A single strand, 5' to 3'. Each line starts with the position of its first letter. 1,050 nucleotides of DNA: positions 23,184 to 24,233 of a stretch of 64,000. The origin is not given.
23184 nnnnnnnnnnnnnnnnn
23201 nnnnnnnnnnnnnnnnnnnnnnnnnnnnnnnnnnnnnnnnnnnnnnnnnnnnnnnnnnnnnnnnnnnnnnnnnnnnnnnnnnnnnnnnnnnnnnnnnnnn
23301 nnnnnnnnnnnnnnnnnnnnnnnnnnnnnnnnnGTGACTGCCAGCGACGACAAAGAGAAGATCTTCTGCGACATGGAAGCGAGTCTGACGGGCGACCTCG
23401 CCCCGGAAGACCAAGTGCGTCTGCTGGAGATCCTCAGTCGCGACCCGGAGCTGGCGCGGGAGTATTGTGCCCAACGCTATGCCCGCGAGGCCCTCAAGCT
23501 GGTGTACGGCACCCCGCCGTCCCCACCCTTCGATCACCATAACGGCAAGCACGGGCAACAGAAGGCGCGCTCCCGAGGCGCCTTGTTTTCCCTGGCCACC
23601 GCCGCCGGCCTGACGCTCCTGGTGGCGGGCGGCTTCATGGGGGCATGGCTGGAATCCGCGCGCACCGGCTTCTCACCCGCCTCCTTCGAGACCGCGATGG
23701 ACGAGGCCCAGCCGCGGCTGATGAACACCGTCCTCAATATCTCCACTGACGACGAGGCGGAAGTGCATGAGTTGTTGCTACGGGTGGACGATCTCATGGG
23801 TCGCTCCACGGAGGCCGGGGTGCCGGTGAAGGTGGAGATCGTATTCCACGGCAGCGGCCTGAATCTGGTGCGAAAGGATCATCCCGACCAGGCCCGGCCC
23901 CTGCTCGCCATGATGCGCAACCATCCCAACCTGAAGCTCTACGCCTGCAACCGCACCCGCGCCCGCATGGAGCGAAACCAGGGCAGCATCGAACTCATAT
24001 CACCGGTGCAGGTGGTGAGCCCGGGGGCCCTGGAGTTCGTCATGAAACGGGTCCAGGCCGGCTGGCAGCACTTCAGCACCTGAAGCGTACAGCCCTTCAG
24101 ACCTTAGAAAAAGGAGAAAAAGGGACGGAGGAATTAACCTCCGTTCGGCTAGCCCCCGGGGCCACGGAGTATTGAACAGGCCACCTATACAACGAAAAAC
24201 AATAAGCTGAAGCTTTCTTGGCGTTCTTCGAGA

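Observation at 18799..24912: ECF sigma/anti-sigma pair with a periplasmic DsrE/TusD-like sensor domain, clustered with a paralogous secreted DsrE-like protein, a TlpA-like thioredoxin, a pentaheme NapC/NirT cytochrome and a porin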

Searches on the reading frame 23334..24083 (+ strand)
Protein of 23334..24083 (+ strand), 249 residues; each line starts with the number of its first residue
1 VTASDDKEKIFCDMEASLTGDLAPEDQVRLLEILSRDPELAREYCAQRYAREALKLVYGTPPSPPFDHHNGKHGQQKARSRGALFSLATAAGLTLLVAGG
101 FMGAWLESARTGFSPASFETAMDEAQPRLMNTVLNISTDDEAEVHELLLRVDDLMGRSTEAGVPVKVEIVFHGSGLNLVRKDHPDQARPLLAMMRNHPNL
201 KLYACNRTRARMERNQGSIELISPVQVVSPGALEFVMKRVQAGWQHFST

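Call 3: search_protein_families(library=pfam, proteins=[window:23334-24083:+], max_evalue=1)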
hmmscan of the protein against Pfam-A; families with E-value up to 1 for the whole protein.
window:23334-24083:+ (249 aa): 1 family
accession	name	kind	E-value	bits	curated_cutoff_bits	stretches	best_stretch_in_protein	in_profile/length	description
PF02635.20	DsrE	-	0.00083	20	22.7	1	165-232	32-102/116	DsrE/DsrF-like family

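Call 4: search_protein_families(library=ncbifam, proteins=[window:23334-24083:+], max_evalue=1)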
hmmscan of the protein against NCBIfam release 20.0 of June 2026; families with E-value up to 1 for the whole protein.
window:23334-24083:+ (249 aa): 3 families
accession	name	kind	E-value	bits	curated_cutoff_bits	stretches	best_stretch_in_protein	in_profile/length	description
NF010501.0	PRK13920.1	subfamily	0.00037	20.2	225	1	16-117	10-110/213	putative anti-sigmaE protein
NF052375.1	antisigma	equivalog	0.079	12.9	100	0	20-107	8-109/217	anti-sigma factor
NF041389.1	dodecin_Halo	equivalog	0.13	12.6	100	1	111-166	9-61/65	dodecin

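Call 6: search_solved_structures(query=window:23334-24083:+, max_evalue=10, show_alignments=2)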
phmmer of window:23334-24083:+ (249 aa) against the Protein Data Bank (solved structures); distinct sequences matched with E-value up to 10: 2.
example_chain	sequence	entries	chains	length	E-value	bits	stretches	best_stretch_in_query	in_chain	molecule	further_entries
1l1s_A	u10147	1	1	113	0.00052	22.7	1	132-246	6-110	hypothetical protein MTH1491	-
8z4f_B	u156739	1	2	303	2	10.9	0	45-70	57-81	Pseudomurein endosiopeptidase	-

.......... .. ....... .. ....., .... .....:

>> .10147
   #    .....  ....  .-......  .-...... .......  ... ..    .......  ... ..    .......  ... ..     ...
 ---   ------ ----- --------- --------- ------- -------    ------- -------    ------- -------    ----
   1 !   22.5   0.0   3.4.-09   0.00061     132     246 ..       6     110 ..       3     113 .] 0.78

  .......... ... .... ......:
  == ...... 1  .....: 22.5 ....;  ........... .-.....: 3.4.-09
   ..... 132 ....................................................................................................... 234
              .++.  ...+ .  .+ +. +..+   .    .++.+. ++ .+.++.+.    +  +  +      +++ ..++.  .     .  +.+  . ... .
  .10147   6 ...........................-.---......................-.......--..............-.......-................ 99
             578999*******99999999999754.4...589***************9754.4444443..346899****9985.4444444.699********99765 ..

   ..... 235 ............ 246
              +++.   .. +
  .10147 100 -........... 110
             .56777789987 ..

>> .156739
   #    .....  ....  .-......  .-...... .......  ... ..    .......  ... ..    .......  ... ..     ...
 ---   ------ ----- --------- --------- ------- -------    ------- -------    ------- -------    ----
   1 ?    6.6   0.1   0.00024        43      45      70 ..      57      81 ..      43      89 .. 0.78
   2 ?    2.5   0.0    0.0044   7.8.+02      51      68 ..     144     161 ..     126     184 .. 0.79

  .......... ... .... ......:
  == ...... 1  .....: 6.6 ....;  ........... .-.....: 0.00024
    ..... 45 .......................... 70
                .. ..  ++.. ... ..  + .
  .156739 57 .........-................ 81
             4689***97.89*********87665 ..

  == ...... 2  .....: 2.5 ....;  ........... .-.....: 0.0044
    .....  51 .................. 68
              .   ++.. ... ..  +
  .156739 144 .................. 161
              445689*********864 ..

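Call 8: find_homologous_proteins(query=window:23334-24083:+, max_evalue=0.001)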
Query window:23334-24083:+ (249 aa): 1 proteins with E <= 0.001 among 2446 candidates.
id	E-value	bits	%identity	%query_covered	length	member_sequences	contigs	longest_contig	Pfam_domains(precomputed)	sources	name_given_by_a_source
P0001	1.3e-162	557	100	100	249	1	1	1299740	-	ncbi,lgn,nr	ncbi:MAG: hypothetical protein U5S82_23335 [Gammaproteobacteria bacterium]|nr:hypothetical protein [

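Call 14: find_encoding_contigs(protein=window:23334-24083:+, flank=10000, max_places=4)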
Protein window:23334-24083:+ (249 aa): 1 contig read that carries it; 1 place shown.
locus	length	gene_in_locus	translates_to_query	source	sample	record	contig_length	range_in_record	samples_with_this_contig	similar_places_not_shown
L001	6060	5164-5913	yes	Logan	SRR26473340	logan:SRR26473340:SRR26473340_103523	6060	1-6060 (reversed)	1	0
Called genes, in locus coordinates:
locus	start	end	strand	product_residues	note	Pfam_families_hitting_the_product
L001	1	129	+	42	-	?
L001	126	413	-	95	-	-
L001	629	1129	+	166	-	PF00578:AhpC-TSA, PF08534:Redoxin (weak), PF13098:Thioredoxin_2 (weak)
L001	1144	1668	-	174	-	-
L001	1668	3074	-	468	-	-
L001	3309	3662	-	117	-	-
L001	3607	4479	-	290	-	-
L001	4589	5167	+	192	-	PF04542:Sigma70_r2, PF08281:Sigma70_r4_2, PF04545:Sigma70_r4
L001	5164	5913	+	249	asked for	-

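Call 18: predict_structure(protein=window:23334-24083:+)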
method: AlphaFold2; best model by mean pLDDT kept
length: 249 residues; sequences in the alignment: 1
mean_pLDDT: 45.8   pTM: 0.35
mean pLDDT of the five models: 45.8, 45.7, 45.4, 45.4, 44.8
residues with pLDDT >= 90: 0; 70-90: 15; 50-70: 95; < 50: 139
segments of 3 or more residues with pLDDT < 50: 48-131, 175-177, 179-182, 205-249
pLDDT, mean of each block of 10 residues (from residue 1): 64 64 71 68 51 37 30 27 25 30 33 37 35 55 65 62 58 51 54 65 45 26 26 36 29
secondary structure, 60 per line:
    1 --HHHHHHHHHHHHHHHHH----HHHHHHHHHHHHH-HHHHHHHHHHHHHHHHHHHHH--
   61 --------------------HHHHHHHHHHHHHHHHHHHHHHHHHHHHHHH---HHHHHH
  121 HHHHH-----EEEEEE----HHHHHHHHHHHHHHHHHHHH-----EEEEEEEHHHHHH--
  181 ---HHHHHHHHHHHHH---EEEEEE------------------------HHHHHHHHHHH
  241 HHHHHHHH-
elements in order: H3-19 H24-36 H38-58 H81-111 H115-125 E131-136 H141-160 E166-172 H173-178 H184-196 E200-205 H230-248

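Call 23: search_protein_representatives(protein=window:23334-24083:+)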
Query: 249 residues. Proteins with E-value up to 0.001 (for the whole library): 535; up to 1e-10: 181; up to 1e-30: 1. The best 150 are listed.
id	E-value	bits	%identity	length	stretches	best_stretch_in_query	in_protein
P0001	4.1e-163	556.5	100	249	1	1-249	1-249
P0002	1.4e-23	99.9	31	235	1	14-247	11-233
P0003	5.9e-21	91.3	34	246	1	14-246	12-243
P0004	4.6e-20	88.4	33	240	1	13-247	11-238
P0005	7.9e-20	87.6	29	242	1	14-246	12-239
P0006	1.1e-19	87.1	31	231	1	17-248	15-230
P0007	1.6e-19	86.6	32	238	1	15-247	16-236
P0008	3.5e-19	85.5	29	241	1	14-246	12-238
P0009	6.5e-19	84.6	28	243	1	18-246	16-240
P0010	2.0e-18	83.0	30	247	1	13-246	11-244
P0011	4.7e-18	81.8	30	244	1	15-247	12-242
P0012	7.1e-18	81.2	29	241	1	19-248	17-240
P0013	2.2e-17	79.6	31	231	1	13-246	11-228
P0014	2.5e-17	79.4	31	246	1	16-247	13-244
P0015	2.9e-17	79.2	29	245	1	12-247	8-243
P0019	9.3e-17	77.5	33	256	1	16-247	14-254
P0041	5.5e-15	71.7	29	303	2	134-247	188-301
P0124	4.4e-12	62.2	30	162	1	94-247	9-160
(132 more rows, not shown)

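Call 26: search_protein_families(library=pfam, alignment_id=A1, max_evalue=0.01)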
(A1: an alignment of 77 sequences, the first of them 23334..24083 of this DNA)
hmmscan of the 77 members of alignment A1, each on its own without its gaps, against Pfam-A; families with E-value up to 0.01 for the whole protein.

A. member 1, window:23334-24083:+ (249 aa): 1 family
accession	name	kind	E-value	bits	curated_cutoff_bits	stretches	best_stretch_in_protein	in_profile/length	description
PF02635.20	DsrE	-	0.00083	20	22.7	1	165-232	32-102/116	DsrE/DsrF-like family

B. families by the number of members that match (of 77 scanned): 9 families
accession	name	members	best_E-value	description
PF13490.11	zf-HC2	24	1.6e-05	Putative zinc-finger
PF02635.20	DsrE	21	1.1e-05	DsrE/DsrF-like family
PF03872.18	RseA_N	2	0.0006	Anti sigma-E protein RseA, N-terminal domain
PF11859.13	DUF3379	2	0.0025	Protein of unknown function (DUF3379)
PF04288.19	MukE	1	0.0042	MukE-like family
PF23357.1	DUF7088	1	0.0047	Domain of unknown function (DUF7088)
PF14283.11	CD1107-like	1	0.0071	Mobile element protein CD1107-like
PF01842.31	ACT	1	0.0074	ACT domain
PF09349.15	OHCU_decarbox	1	0.0085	OHCU decarboxylase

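Call 27: list_cluster_members(proteins=[P0002, P0003, P0004, P0005, P0006, P0007, P0010, P0019, P0041, P0124])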
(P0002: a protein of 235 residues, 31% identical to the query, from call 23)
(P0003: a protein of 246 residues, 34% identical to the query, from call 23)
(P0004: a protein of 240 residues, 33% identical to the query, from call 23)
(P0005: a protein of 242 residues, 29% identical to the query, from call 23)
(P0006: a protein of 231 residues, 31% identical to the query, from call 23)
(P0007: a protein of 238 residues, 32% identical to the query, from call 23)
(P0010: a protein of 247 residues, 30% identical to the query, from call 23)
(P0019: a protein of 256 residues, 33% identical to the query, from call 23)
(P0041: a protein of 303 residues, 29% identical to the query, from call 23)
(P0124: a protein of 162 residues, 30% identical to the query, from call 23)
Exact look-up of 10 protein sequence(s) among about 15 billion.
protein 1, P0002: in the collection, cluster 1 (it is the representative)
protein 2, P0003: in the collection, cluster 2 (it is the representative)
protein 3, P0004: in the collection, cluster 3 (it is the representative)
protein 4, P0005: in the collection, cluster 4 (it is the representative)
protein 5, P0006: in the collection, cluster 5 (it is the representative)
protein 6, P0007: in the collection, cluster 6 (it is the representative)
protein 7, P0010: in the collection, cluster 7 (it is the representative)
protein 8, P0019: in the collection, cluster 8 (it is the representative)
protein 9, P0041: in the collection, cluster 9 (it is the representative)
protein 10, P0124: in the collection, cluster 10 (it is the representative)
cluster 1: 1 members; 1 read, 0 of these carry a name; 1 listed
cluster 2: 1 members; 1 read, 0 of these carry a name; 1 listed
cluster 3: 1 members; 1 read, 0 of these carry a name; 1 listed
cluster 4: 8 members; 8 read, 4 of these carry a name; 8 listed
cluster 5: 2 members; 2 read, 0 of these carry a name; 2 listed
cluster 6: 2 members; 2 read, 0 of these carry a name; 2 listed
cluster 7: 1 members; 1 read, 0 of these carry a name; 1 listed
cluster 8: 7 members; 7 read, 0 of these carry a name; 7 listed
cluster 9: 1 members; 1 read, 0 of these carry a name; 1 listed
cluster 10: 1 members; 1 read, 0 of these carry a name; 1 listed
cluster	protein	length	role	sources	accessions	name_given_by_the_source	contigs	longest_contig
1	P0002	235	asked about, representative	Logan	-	-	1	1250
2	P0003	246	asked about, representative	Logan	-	-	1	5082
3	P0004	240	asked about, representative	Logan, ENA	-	-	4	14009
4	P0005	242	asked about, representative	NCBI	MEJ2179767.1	MAG: hypothetical protein P8Y28_04855 [Gammaproteobacteria bacterium]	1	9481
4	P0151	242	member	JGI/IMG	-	intracellular sulfur oxidation DsrE/DsrF family protein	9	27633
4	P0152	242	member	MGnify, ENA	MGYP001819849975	FL=1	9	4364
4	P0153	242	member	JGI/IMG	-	intracellular sulfur oxidation DsrE/DsrF family protein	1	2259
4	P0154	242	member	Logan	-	-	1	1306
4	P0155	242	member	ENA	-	-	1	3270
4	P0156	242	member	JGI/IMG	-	-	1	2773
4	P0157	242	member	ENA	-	-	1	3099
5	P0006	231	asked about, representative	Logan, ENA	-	-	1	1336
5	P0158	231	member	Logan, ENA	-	-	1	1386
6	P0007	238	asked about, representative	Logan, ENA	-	-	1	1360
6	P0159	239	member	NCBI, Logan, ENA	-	-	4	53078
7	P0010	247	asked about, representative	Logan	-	-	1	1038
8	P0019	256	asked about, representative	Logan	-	-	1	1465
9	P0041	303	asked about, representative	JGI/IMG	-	-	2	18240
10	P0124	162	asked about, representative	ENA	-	-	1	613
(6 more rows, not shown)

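Call 30: find_homologous_proteins(query=A1, max_evalue=1e-10)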
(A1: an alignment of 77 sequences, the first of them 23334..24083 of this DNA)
Query A1 (77 sequences) (249 aa, profile of the alignment): 108 proteins with E <= 1e-10 among 8000 candidates.
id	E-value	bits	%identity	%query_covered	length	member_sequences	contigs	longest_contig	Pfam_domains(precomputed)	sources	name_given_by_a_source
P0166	1.2e-83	298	28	95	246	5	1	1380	-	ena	-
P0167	2.2e-81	291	26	99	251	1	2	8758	-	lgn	-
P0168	1.1e-80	289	26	99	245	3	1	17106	PF02635.21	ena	-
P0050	3.7e-80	287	25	98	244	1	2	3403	-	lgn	-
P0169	1.9e-79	285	27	99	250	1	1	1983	-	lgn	-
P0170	2.8e-79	284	26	99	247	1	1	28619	-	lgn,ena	-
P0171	1.1e-78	282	26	98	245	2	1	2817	-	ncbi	-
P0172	1.5e-78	282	25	99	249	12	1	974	-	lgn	-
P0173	2.0e-78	281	27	98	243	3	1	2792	-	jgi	jgi:intracellular sulfur oxidation DsrE/DsrF family protein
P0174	5.7e-78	280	27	98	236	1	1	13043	-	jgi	jgi:intracellular sulfur oxidation DsrE/DsrF family protein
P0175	2.0e-77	278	27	97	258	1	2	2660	-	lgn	-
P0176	1.4e-76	275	29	95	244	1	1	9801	-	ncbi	ncbi:MAG: hypothetical protein R6X06_09665 [Gammaproteobacteria bacterium]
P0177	4.0e-76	274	25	98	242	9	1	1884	-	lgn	-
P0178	6.4e-76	273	25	98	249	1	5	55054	-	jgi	jgi:intracellular sulfur oxidation DsrE/DsrF family protein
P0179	8.8e-76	273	28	96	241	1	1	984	-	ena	-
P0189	8.8e-75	269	24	96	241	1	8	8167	PF02635.21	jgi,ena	jgi:intracellular sulfur oxidation DsrE/DsrF family protein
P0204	2.6e-73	265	24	96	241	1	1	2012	PF02635.21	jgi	jgi:intracellular sulfur oxidation DsrE/DsrF family protein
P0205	2.8e-73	265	28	97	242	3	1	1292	PF02635.21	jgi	-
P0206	3.2e-73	264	29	96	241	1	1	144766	-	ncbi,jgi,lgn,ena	-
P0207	3.3e-73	264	24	94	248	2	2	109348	-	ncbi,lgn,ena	-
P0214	6.3e-73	263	25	95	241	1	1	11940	PF02635.21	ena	-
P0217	8.8e-73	263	25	96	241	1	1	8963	PF02635.21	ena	-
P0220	2.0e-72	262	27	96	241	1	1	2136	PF02635.21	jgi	jgi:intracellular sulfur oxidation DsrE/DsrF family protein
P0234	3.1e-69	251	28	99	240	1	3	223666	-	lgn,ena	-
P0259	4.6e-61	225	25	94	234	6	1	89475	-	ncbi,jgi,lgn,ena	-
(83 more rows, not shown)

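Call 31: find_encoding_contigs(protein=P0206, flank=8000, max_places=2)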
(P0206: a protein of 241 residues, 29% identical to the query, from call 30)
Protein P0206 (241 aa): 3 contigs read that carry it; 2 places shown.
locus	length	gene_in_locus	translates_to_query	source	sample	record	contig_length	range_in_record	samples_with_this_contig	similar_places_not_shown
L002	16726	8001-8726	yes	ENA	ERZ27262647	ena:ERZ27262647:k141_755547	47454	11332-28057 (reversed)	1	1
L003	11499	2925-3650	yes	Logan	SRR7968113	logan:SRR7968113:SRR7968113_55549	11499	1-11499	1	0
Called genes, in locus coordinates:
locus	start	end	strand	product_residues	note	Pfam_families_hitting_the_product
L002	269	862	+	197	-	PF01812:5-FTHF_cyc-lig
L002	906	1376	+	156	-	PF01878:EVE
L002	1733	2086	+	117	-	-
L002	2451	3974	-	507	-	PF00291:PALP, PF00585:Thr_dehydrat_C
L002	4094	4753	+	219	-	PF00455:DeoRC (faint), PF06026:Rib_5-P_isom_A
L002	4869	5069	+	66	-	PF11146:DUF2905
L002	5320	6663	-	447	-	PF07396:Porin_O_P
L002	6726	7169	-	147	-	-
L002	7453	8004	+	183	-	PF04542:Sigma70_r2, PF08281:Sigma70_r4_2, PF04545:Sigma70_r4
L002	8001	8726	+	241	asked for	-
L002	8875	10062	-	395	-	PF05940:NnrS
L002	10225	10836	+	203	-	PF14512:TM1586_NiRdase (faint), PF00881:Nitroreductase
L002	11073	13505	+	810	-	PF07793:DUF1631, PF26671:DUF1631_2nd, PF26672:DUF1631_3rd, PF26670:DUF1631_C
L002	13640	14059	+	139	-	-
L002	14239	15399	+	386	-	PF03150:CCP_MauG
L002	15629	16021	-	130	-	-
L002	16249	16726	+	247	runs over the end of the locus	PF00578:AhpC-TSA, PF08534:Redoxin, PF13409:GST_N_2 (faint), PF00462:Glutaredoxin, PF13417:GST_N_3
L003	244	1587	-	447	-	PF07396:Porin_O_P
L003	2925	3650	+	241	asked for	-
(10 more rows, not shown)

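Call 32: find_encoding_contigs(protein=P0234, flank=8000, max_places=2)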
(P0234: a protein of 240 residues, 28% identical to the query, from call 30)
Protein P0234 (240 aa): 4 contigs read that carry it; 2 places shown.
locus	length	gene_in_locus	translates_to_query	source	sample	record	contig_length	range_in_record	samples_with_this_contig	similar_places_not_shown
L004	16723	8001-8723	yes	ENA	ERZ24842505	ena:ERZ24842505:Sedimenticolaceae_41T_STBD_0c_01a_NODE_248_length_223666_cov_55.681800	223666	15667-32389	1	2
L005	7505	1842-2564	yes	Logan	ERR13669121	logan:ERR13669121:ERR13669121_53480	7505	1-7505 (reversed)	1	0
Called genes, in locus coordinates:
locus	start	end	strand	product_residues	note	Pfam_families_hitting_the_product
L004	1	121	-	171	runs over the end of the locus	PF00186:DHFR_1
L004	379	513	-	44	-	-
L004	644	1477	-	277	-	PF00303:Thymidylat_synt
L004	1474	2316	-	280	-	PF01790:LGT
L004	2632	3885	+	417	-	-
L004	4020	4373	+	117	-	PF13560:HTH_31, PF01381:HTH_3, PF12844:HTH_19, PF13443:HTH_26 (faint)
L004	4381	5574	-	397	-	PF17785:PUA_3, PF02005:TRM, PF10672:Methyltrans_SAM, PF01728:FtsJ (weak), PF03602:Cons_hypoth95, PF05175:MTS (weak), PF06325:PrmA (weak), PF09445:Methyltransf_15, +2 more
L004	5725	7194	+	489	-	PF01935:DUF87, PF05872:HerA_C, PF13401:AAA_22 (faint)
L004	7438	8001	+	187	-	PF04542:Sigma70_r2, PF08281:Sigma70_r4_2, PF04545:Sigma70_r4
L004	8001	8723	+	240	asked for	-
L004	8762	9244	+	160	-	PF02635:DsrE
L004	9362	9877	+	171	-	PF04542:Sigma70_r2, PF22029:PhyR_sigma2, PF08281:Sigma70_r4_2, PF04545:Sigma70_r4 (weak), PF22233:PhyR_sigma-like (weak)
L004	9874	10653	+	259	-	PF11859:DUF3379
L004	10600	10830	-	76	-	-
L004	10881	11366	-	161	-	PF02391:MoaE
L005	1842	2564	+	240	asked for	-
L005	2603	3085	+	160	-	PF02635:DsrE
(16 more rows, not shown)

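Call 33: find_encoding_contigs(protein=P0207, flank=8000, max_places=2)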
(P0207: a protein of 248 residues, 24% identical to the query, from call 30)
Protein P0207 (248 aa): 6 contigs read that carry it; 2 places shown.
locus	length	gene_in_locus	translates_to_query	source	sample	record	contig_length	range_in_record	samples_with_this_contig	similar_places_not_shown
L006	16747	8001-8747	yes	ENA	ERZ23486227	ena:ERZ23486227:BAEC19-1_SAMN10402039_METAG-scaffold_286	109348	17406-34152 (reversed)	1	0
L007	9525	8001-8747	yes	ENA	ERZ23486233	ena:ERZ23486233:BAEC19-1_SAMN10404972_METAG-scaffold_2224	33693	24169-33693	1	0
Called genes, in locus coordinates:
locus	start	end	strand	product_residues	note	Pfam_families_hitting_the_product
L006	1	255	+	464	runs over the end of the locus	PF00206:Lyase_1, PF10415:FumaraseC_C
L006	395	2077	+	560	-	PF27104:FimW_N, PF27125:FimW_C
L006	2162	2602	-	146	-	-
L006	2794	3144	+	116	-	PF03960:ArsC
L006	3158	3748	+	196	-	PF03358:FMN_red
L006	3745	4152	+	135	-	PF09842:DUF2069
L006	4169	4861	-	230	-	PF00308:Bac_DnaA, PF25199:nSTAND_NTPase5 (weak), PF13191:AAA_16 (weak), PF22688:Hda_lid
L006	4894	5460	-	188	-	PF01066:CDP-OH_P_transf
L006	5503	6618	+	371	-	PF00586:AIRS, PF02769:AIRS_C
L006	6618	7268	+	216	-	PF00551:Formyl_trans_N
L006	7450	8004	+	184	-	PF04542:Sigma70_r2, PF08281:Sigma70_r4_2, PF04545:Sigma70_r4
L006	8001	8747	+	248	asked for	-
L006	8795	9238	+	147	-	PF02635:DsrE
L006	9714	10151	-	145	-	PF00293:NUDIX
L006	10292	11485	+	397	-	PF00487:FA_desaturase, PF01610:DDE_Tnp_ISL3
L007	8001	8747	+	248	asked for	-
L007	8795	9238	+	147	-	PF02635:DsrE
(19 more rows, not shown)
